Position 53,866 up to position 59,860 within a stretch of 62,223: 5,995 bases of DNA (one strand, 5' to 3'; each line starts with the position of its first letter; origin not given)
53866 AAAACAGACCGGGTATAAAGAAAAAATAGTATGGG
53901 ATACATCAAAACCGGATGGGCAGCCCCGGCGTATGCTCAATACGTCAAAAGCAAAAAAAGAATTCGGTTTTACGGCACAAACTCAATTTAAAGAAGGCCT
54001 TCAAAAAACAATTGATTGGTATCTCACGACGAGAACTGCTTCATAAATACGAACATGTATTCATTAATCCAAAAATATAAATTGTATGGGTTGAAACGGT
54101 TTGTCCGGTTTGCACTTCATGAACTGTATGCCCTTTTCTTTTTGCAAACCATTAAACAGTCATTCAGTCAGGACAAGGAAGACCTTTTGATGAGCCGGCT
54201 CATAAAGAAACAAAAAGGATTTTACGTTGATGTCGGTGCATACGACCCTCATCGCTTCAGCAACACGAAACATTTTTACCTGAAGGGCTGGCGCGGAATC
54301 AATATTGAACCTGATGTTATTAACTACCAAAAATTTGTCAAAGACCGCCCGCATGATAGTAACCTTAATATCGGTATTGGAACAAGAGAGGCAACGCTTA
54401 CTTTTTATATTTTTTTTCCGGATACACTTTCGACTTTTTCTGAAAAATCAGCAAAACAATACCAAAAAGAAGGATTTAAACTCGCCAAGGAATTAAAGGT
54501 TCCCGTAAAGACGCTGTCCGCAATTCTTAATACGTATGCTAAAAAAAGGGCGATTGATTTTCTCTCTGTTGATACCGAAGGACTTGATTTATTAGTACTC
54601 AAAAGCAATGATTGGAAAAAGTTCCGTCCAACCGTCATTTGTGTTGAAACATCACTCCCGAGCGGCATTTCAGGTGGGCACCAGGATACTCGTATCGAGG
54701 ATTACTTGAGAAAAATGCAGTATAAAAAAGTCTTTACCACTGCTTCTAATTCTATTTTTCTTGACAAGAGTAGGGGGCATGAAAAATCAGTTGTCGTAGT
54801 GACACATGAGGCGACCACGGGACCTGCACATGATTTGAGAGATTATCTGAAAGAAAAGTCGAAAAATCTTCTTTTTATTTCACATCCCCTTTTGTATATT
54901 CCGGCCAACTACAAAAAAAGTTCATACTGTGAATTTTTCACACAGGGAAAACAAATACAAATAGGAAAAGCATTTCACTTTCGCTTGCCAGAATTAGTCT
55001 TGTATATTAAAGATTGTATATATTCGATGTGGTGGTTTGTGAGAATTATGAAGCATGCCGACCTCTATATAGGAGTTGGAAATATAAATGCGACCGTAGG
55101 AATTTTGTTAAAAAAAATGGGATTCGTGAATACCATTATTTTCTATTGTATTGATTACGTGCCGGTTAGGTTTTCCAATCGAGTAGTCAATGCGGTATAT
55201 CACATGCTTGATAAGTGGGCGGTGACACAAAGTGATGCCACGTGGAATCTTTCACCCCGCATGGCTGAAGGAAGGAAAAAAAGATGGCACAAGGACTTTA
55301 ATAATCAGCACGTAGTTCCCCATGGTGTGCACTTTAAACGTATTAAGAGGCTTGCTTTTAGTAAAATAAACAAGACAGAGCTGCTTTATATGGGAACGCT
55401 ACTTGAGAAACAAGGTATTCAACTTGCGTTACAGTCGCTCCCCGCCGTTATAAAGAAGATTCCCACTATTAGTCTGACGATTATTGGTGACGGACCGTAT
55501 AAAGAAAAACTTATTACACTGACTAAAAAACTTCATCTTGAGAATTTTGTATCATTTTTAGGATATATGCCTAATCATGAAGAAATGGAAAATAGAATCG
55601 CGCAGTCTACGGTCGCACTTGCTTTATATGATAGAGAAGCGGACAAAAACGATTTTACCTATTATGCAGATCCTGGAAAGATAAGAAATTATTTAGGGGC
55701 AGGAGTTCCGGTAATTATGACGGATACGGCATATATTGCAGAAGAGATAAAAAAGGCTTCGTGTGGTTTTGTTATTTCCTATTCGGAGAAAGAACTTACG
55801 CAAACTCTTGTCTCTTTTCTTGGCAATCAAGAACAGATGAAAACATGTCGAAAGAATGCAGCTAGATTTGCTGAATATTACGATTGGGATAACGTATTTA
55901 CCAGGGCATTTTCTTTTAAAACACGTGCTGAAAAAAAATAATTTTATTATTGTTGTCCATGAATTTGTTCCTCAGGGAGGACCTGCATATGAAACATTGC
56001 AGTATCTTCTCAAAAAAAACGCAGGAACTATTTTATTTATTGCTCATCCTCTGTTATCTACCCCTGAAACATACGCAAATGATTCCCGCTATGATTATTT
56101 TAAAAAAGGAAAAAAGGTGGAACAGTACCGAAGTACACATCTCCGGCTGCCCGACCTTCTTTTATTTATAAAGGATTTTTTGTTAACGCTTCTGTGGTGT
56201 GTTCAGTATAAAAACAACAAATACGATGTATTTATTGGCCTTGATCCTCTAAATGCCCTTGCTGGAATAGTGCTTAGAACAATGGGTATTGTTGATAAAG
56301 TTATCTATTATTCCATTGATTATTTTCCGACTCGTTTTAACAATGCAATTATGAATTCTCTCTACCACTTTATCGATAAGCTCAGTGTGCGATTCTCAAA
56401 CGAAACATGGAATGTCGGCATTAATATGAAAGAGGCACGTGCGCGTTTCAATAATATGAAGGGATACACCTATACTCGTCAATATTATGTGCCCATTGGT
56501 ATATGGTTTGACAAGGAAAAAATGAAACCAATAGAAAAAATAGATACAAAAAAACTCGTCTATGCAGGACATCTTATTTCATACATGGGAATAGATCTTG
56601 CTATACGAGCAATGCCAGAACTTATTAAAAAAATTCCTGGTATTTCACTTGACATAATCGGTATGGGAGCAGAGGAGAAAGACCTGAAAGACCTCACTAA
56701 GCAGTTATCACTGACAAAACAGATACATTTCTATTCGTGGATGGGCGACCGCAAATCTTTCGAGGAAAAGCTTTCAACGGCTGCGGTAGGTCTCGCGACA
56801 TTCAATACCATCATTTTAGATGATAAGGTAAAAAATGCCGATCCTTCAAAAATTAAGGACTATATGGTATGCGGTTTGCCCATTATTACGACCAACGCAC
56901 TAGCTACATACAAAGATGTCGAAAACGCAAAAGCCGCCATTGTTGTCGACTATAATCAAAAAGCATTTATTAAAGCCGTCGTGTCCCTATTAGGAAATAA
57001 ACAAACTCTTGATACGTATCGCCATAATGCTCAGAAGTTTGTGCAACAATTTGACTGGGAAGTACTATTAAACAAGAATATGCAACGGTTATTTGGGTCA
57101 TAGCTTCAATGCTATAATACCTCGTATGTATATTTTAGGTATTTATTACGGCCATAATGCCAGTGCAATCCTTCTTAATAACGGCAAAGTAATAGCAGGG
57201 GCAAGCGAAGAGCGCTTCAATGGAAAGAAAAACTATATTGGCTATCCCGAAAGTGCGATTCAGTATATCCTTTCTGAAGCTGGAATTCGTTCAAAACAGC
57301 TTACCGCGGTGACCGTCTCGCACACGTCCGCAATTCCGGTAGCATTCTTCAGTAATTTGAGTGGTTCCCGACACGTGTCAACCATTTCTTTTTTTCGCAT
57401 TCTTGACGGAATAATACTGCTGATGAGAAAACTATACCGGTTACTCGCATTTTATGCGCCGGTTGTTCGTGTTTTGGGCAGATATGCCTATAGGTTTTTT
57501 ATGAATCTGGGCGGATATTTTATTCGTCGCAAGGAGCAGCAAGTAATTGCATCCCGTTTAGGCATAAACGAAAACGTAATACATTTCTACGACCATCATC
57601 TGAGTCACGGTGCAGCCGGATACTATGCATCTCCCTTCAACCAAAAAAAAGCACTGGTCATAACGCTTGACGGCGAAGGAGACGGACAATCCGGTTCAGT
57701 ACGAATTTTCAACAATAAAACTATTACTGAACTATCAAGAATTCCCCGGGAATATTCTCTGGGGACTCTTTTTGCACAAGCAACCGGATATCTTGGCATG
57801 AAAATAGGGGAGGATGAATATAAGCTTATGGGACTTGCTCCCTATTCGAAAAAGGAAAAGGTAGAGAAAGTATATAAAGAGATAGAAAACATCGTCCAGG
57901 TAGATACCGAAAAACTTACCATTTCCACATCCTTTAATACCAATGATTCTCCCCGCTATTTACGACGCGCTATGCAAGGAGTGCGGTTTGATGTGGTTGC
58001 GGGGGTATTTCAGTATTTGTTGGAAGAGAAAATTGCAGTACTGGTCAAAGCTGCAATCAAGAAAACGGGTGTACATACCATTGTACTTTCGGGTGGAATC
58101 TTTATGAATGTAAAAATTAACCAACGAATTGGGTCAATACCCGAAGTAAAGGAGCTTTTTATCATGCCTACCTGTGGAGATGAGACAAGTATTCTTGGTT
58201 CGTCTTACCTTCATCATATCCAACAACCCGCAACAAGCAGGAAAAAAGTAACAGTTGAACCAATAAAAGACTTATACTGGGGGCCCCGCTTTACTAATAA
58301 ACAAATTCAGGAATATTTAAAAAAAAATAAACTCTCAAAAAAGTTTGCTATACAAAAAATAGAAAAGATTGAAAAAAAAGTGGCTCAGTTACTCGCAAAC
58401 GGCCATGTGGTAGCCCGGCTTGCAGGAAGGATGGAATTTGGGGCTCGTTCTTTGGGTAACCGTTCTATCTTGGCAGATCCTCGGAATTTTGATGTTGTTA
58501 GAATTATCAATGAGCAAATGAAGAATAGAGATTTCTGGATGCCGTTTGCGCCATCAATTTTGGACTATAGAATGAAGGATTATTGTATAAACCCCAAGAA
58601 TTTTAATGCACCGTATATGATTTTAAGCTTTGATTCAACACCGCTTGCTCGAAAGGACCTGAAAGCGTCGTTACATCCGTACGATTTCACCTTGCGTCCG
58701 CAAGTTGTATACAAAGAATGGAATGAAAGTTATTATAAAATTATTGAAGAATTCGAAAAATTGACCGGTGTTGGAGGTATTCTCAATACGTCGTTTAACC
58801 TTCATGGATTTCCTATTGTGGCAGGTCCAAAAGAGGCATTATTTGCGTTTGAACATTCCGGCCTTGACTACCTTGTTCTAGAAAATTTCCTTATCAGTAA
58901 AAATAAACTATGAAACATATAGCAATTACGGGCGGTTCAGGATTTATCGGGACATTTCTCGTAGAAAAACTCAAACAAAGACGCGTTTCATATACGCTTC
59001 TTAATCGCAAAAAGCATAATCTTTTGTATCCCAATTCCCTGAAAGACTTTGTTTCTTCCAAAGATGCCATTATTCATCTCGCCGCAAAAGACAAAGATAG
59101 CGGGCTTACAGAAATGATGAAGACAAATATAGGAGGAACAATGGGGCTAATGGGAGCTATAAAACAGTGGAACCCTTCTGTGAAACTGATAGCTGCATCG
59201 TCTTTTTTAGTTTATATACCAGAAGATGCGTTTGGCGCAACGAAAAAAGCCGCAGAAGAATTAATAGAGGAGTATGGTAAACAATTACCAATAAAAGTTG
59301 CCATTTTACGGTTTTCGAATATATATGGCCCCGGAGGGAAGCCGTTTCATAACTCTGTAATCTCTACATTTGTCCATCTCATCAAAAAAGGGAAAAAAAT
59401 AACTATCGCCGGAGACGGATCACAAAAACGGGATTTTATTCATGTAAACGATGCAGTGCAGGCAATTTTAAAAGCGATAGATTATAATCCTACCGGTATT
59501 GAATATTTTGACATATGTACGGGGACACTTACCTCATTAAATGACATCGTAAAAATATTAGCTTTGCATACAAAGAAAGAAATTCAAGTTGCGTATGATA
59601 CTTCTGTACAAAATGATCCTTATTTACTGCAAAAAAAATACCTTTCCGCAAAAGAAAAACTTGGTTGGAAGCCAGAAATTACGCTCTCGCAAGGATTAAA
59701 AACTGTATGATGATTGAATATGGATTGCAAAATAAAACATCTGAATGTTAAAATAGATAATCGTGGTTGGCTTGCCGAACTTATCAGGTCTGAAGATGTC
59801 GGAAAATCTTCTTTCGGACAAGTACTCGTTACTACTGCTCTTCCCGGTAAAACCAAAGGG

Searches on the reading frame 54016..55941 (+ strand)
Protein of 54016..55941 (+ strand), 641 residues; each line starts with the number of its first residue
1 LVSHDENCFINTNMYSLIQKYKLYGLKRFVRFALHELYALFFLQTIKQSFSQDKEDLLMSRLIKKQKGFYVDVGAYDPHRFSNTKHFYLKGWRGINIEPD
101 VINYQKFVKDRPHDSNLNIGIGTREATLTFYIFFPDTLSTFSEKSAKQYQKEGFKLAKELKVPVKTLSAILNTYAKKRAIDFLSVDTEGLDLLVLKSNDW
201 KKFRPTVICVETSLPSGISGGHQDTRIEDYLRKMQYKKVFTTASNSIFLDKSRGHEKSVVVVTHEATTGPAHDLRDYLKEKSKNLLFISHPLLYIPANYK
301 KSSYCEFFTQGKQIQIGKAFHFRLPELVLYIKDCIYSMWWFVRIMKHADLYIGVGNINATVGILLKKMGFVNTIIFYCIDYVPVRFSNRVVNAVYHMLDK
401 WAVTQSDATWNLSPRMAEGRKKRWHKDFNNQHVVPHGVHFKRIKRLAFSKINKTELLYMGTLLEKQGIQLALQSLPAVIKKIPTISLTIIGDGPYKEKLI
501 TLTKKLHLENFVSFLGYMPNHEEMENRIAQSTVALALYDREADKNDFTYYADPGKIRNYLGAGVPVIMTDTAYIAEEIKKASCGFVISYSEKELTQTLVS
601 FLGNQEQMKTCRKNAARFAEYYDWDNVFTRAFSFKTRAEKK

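Call 8: search_protein_families(library=pfam, max_evalue=0.01, proteins=[window:54016-55941:+])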
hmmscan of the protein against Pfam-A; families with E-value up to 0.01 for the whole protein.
window:54016-55941:+ (641 aa): 3 families
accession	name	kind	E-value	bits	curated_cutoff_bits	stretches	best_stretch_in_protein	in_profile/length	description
PF05050.19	Methyltransf_21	-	6.4e-22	78.9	22.7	1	72-237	1-172/173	Methyltransferase FkbM domain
PF00534.26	Glycos_transf_1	-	2.4e-18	66.7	26.4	1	452-616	14-170/172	Glycosyl transferases group 1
PF13692.12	Glyco_trans_1_4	-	1e-14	55.4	27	1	455-602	3-140/142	Glycosyl transferases group 1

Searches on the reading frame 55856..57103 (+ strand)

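Call 8: search_protein_families(library=pfam, max_evalue=0.01, proteins=[window:55856-57103:+])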
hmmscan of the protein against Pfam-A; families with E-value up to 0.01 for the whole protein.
window:55856-57103:+ (415 aa): 2 families
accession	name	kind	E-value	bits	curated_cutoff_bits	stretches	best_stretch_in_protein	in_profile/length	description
PF00534.26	Glycos_transf_1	-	6.3e-17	62.1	26.4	1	221-394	3-171/172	Glycosyl transferases group 1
PF13692.12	Glyco_trans_1_4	-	4.1e-14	53.5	27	1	232-381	2-142/142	Glycosyl transferases group 1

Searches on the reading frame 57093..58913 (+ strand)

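Call 8: search_protein_families(library=pfam, max_evalue=0.01, proteins=[window:57093-58913:+])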
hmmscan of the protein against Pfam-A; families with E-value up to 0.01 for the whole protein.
window:57093-58913:+ (606 aa): 3 families
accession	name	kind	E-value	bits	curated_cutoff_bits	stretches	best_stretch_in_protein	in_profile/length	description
PF16861.10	Carbam_trans_C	-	2.5e-57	193.6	27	1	431-603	1-170/170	Carbamoyltransferase C-terminus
PF02543.21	Carbam_trans_N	-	2.4e-37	129.6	24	1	14-370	2-344/346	Carbamoyltransferase N-terminus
PF22521.2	HypF_C_2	-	4.7e-05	23.7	27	1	280-346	146-213/241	Carbamoyltransferase, Kae1-like Domain, second subdomain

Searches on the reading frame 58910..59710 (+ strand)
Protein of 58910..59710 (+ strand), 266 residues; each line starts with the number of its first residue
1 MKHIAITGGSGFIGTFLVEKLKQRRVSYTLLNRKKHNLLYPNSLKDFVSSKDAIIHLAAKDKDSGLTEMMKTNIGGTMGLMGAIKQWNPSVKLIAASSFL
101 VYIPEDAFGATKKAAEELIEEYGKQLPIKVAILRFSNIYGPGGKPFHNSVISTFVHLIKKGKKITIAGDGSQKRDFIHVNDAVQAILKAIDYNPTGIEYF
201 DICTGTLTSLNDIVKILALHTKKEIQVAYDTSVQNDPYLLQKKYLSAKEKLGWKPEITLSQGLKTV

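Call 8: search_protein_families(library=pfam, max_evalue=0.01, proteins=[window:58910-59710:+])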
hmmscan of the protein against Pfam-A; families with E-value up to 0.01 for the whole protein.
window:58910-59710:+ (266 aa): 6 families
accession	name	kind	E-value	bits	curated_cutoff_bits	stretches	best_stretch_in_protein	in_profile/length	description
PF01370.27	Epimerase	-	7.6e-36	124.2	20.9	1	4-192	1-227/240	NAD dependent epimerase/dehydratase family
PF16363.11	GDP_Man_Dehyd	-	2.2e-27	96.8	27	1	45-265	68-331/332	GDP-mannose 4,6 dehydratase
PF02719.21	Polysacc_synt_2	-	3.9e-15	56.2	20.2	1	50-219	77-245/293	Polysaccharide biosynthesis protein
PF07993.18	NAD_binding_4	-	8.1e-14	51.8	20.1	1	106-186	175-258/258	Male sterility protein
PF04321.23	RmlD_sub_bind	-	1.5e-11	44.3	27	2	3-59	2-60/287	RmlD substrate binding domain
PF01073.25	3Beta_HSD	-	2.5e-08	33.7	22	1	104-189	142-228/280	3-beta hydroxysteroid dehydrogenase/isomerase family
